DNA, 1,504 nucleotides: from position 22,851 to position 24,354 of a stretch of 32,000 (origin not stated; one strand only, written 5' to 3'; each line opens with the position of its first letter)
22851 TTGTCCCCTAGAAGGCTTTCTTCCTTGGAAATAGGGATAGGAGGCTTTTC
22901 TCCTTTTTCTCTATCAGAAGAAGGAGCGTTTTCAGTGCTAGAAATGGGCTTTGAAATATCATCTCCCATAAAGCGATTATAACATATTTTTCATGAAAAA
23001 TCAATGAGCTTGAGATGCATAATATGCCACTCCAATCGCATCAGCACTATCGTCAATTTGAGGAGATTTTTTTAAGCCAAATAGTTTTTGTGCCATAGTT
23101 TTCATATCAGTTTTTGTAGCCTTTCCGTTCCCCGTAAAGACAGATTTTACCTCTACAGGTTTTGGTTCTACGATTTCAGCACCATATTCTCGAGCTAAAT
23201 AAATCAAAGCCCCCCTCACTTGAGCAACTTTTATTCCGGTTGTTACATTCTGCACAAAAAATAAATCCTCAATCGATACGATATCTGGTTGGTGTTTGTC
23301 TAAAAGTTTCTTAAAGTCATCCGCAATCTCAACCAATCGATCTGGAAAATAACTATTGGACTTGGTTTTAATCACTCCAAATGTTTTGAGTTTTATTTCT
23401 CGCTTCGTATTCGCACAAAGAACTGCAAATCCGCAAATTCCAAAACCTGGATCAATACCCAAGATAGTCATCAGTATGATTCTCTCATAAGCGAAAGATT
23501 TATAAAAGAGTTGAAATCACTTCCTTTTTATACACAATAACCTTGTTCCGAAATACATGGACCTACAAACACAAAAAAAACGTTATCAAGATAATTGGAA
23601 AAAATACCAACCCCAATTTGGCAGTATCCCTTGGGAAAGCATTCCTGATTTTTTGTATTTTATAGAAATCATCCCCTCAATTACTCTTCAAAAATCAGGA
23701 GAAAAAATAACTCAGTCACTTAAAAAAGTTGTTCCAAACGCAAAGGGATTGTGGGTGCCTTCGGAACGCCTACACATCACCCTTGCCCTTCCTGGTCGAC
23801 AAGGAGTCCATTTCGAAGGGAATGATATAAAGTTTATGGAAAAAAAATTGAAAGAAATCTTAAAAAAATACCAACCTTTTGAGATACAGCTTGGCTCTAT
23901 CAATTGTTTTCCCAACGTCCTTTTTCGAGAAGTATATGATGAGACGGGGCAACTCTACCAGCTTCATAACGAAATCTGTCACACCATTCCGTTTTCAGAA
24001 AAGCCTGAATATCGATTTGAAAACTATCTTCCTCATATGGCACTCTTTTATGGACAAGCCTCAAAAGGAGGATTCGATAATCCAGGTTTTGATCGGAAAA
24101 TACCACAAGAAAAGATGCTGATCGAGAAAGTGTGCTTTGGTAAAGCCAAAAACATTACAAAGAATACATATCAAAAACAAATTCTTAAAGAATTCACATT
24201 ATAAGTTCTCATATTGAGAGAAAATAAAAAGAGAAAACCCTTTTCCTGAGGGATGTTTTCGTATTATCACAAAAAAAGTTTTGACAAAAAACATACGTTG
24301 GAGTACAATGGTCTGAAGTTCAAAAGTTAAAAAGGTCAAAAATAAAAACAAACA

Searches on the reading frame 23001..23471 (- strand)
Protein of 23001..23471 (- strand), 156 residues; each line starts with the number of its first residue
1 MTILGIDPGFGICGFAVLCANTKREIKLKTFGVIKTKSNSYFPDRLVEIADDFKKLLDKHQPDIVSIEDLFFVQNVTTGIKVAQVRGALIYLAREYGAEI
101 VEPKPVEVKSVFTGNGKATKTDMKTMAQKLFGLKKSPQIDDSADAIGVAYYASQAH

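Call 14: search_protein_families(library=pfam, proteins=[window:23001-23471:-])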
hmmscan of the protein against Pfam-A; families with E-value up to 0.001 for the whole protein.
window:23001-23471:- (156 aa): 1 family
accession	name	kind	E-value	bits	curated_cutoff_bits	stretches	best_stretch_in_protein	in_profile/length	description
PF02075.23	RuvC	-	1.8e-36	125.7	22.2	1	3-149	1-145/148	Crossover junction endodeoxyribonuclease RuvC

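Call 21: find_encoding_contigs(protein=window:23001-23471:-, flank=6000, max_places=10)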
Protein window:23001-23471:- (156 aa): no gene with exactly this product is on record in the collection.

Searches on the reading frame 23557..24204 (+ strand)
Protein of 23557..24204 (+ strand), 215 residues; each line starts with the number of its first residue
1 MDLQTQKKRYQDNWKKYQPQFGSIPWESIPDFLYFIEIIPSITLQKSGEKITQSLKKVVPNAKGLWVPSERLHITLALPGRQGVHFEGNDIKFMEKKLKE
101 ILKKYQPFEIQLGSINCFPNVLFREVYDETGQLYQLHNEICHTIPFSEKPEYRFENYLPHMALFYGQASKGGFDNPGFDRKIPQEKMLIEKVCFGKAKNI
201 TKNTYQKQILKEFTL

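Call 13: find_encoding_contigs(protein=window:23557-24204:+, flank=10000, max_places=10)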
Protein window:23557-24204:+ (215 aa): no gene with exactly this product is on record in the collection.

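Call 14: search_protein_families(library=pfam, proteins=[window:23557-24204:+])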
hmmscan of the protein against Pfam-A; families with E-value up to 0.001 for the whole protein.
window:23557-24204:+ (215 aa): 3 families
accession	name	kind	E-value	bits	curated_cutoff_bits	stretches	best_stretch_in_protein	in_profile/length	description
PF13563.12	2_5_RNA_ligase2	-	5.5e-13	49.7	27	1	67-168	21-118/152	2'-5' RNA ligase superfamily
PF02834.22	LigT_PEase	-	6.8e-07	29.8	23.3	1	50-122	13-81/87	LigT like Phosphoesterase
PF10469.15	AKAP7_NLS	-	1.1e-06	29.1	24.4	1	39-177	9-160/208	AKAP7 2'5' RNA ligase-like domain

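Call 29: find_homologous_proteins(query=window:23557-24204:+, max_evalue=0.00001)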
Query window:23557-24204:+ (215 aa): 8 proteins with E <= 0.00001 among 98 candidates.
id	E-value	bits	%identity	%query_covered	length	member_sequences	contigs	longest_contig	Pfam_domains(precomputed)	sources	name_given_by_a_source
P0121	8.7e-144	495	100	100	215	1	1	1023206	PF10469.16,PF02834.23,PF13563.13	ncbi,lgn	-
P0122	3.2e-69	251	50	100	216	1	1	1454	PF10469.16,PF02834.23,PF13563.13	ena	-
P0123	5.8e-67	244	52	100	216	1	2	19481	PF13563.13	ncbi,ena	-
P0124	6.4e-60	221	47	100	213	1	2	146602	PF13563.13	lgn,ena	-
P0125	1.1e-58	217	47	100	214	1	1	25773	PF13563.13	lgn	-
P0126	1.1e-57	214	47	100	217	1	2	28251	PF02834.23,PF13563.13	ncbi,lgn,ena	-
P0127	8.3e-57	211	42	100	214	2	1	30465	PF02834.23,PF13563.13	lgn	-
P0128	1.0e-56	210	48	93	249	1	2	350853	PF13563.13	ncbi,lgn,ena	-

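Call 30: find_encoding_contigs(protein=P0123, flank=6000, max_places=2)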
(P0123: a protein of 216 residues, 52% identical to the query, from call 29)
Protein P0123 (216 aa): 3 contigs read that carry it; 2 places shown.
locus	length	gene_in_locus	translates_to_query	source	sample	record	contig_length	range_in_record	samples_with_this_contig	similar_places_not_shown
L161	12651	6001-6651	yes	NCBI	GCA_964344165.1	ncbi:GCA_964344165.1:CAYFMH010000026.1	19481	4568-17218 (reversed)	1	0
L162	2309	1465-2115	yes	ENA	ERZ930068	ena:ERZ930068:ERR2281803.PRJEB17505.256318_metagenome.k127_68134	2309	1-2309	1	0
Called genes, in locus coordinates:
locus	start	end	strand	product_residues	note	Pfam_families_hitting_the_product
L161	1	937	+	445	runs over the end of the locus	PF03816:LytR_cpsA_psr, PF13399:LytR_C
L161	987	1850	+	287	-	PF01553:Acyltransferase (faint)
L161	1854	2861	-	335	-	PF00437:T2SSE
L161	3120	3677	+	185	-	PF01250:Ribosomal_S6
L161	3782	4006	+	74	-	PF01084:Ribosomal_S18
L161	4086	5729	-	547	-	PF25596:CPSase_L_D1, PF02786:CPSase_L_D2, PF15632:ATPgrasp_Ter (weak), PF02142:MGS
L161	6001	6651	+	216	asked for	PF13563:2_5_RNA_ligase2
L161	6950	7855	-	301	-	PF01063:Aminotran_4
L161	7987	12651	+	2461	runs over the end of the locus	PF17803:Cadherin_4 (weak), PF16184:Cadherin_3, PF17963:Big_9 (weak), PF16184:Cadherin_3, PF03160:Calx-beta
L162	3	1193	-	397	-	?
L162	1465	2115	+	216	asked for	PF13563:2_5_RNA_ligase2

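Call 31: find_encoding_contigs(protein=P0124, flank=6000, max_places=2)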
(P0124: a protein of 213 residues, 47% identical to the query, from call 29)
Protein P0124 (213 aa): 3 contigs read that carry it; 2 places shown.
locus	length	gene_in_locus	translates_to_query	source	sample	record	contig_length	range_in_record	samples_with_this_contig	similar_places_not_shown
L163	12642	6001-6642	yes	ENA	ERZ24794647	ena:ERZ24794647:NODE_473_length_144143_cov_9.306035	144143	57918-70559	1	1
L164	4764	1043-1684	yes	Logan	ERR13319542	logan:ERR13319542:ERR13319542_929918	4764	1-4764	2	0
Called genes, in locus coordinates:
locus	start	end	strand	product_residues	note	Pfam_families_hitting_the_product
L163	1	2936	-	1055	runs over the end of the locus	PF17757:UvrB_inter, PF02559:CarD_TRCF_RID, PF00270:DEAD, PF04851:ResIII, PF00271:Helicase_C, PF03461:TRCF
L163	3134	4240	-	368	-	PF00712:DNA_pol3_beta, PF02767:DNA_pol3_beta_2 (weak), PF00712:DNA_pol3_beta (weak), PF02767:DNA_pol3_beta_2, PF02768:DNA_pol3_beta_3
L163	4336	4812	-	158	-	PF02075:RuvC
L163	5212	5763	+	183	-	-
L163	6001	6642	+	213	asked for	PF13563:2_5_RNA_ligase2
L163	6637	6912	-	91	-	PF01817:CM_2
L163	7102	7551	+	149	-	PF13083:KH_KhpA-B, PF01424:R3H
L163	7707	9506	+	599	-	PF01411:tRNA-synt_2c, PF07973:tRNA_SAD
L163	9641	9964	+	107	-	-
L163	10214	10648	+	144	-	PF01668:SmpB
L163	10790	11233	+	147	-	PF22811:Zn_ribbon_NrdR, PF03477:ATP-cone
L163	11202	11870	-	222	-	PF00156:Pribosyltran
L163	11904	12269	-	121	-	PF00453:Ribosomal_L20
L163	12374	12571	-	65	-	PF01632:Ribosomal_L35p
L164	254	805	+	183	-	-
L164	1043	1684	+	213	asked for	PF13563:2_5_RNA_ligase2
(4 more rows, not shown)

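Call 64: find_encoding_contigs(protein=P0128, flank=5000, max_places=2)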
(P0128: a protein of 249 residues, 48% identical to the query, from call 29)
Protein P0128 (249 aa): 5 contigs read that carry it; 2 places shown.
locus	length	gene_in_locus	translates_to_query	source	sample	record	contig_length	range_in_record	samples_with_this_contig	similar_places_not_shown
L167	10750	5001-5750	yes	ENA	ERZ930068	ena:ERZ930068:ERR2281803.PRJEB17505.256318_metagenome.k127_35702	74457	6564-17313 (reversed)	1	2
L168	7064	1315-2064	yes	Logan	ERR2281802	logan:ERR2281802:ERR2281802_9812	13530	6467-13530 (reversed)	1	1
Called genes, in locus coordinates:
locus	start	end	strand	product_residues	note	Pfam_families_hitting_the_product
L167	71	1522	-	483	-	PF01938:TRAM, PF05958:tRNA_U5-meth_tr, PF01135:PCMT (weak), PF02475:TRM5-TYW2_MTfase (weak), PF05175:MTS, PF13847:Methyltransf_31, PF02390:Methyltransf_4, PF13649:Methyltransf_25, +2 more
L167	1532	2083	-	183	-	-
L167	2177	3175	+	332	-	PF04607:RelA_SpoT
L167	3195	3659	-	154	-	PF02075:RuvC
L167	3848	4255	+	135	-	-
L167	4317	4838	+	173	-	-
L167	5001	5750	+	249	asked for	PF13563:2_5_RNA_ligase2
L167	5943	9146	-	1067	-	-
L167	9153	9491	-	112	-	-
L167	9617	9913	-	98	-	-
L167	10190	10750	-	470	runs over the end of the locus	PF02934:GatB_N, PF02637:GatB_Yqey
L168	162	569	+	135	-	-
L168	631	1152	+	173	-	-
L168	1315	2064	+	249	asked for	PF13563:2_5_RNA_ligase2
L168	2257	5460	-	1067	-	-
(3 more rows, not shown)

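Call 65: find_encoding_contigs(protein=P0126, flank=5000, max_places=2)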
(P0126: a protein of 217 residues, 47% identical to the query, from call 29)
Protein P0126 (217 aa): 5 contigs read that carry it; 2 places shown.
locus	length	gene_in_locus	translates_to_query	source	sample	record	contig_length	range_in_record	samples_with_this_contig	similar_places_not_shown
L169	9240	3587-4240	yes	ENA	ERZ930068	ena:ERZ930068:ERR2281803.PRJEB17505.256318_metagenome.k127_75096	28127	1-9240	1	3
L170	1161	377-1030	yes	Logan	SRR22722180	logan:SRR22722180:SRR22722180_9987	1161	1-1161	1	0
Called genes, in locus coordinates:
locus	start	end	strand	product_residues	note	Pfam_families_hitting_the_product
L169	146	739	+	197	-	-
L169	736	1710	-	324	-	PF21694:DNA_pol3_delta_C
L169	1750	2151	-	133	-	PF05635:23S_rRNA_IVP, PF22296:bAvd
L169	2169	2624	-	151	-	PF02367:TsaE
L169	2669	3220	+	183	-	PF13483:Lactamase_B_3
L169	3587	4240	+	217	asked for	PF02834:LigT_PEase, PF13563:2_5_RNA_ligase2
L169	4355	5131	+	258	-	-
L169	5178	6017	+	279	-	-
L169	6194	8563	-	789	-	PF18911:PKD_4 (weak), PF22352:K319L-like_PKD (faint), PF00801:PKD (weak), PF18911:PKD_4, PF00801:PKD, PF18911:PKD_4, PF00801:PKD, PF18911:PKD_4, +1 more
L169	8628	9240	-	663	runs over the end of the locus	PF00801:PKD (weak), PF18911:PKD_4 (weak), PF00801:PKD, PF18911:PKD_4, PF00801:PKD, PF18911:PKD_4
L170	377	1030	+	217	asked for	PF02834:LigT_PEase, PF13563:2_5_RNA_ligase2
